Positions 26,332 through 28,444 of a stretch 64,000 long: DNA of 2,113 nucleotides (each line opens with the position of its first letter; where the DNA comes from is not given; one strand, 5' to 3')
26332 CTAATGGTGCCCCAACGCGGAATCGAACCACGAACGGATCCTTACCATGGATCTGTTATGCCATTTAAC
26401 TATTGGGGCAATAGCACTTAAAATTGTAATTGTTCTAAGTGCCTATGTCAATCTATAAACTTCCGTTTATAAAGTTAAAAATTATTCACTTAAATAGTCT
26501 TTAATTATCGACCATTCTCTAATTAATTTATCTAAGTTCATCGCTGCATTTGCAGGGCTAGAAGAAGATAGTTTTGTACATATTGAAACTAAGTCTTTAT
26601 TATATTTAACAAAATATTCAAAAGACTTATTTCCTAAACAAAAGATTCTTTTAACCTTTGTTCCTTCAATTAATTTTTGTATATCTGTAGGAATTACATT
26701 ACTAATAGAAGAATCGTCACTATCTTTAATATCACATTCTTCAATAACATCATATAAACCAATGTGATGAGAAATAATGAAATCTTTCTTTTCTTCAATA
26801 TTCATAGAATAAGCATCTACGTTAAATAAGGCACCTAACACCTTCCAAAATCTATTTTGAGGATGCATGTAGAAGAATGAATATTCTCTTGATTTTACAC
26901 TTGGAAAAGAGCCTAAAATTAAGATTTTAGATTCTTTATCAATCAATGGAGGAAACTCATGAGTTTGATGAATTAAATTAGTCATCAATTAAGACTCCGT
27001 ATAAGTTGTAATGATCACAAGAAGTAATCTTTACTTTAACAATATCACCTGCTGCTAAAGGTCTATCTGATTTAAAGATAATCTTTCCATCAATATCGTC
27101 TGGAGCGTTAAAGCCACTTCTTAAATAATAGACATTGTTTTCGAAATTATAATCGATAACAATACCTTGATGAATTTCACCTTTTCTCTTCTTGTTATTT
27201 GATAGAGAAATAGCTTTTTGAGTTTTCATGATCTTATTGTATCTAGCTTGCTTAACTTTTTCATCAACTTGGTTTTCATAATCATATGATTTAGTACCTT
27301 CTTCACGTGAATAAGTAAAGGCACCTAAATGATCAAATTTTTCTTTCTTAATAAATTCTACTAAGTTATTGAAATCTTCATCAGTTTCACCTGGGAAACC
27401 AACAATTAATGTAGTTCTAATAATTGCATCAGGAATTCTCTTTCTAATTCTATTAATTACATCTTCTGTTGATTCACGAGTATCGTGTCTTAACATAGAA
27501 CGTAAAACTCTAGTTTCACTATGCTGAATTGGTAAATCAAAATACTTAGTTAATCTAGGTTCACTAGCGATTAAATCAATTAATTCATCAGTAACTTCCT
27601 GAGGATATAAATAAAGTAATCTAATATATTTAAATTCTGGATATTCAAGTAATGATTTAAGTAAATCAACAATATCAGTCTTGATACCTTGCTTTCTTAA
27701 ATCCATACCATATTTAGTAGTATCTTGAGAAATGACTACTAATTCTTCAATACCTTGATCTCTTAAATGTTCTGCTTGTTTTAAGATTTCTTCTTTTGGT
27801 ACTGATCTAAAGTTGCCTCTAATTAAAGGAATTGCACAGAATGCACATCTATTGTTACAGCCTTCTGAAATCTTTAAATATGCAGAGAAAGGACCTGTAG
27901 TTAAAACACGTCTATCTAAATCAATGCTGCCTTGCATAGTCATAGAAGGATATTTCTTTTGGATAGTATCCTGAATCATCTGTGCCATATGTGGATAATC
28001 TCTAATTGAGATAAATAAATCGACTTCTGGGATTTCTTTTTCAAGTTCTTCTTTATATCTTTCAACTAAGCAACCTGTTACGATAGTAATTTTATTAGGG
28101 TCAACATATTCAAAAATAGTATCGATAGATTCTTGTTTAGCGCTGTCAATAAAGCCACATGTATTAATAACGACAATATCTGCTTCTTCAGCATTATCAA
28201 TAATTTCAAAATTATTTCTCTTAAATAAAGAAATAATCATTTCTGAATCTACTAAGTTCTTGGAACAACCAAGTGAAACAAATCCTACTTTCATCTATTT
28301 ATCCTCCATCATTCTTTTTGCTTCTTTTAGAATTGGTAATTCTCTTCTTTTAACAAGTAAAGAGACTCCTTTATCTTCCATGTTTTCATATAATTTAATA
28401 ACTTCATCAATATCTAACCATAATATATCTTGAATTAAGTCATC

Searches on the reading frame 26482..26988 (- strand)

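Call 84: search_protein_families(library=pfam, proteins=[window:26482-26988:-], max_evalue=0.01)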
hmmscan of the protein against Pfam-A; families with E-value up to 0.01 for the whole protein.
window:26482-26988:- (168 aa): 1 family
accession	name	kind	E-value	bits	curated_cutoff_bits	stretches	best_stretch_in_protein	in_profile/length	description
PF03167.25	UDG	-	1.3e-08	35.5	24.3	1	14-150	2-125/141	Uracil DNA glycosylase superfamily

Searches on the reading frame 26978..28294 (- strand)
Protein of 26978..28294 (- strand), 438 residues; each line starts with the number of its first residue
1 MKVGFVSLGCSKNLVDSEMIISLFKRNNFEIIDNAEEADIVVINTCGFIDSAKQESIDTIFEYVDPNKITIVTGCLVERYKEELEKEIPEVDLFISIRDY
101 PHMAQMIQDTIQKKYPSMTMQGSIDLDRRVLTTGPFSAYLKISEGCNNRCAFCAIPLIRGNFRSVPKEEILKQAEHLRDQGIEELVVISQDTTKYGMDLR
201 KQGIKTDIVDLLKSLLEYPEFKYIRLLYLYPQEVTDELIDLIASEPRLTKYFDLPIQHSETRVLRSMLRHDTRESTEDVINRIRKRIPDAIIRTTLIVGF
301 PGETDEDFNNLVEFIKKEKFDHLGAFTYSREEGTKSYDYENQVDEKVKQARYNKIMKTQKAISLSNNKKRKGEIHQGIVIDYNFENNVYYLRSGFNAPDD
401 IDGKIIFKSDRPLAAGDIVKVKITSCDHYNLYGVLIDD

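Call 84: search_protein_families(library=pfam, proteins=[window:26978-28294:-], max_evalue=0.01)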
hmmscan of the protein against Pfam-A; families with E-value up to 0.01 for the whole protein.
window:26978-28294:- (438 aa): 4 families
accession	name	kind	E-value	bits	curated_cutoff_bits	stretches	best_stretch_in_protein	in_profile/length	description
PF00919.26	UPF0004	-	1.7e-26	92.5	27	1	2-95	1-97/98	Uncharacterized protein family UPF0004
PF04055.27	Radical_SAM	-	1.2e-24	87.8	29.5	1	141-315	2-166/166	Radical SAM superfamily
PF18693.7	TRAM_2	-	1.4e-12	48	27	1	378-436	7-63/63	TRAM domain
PF16575.11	CLP1_P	-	6.4e-05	23.3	26.6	1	34-100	99-160/188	mRNA cleavage and polyadenylation factor CLP1 P-loop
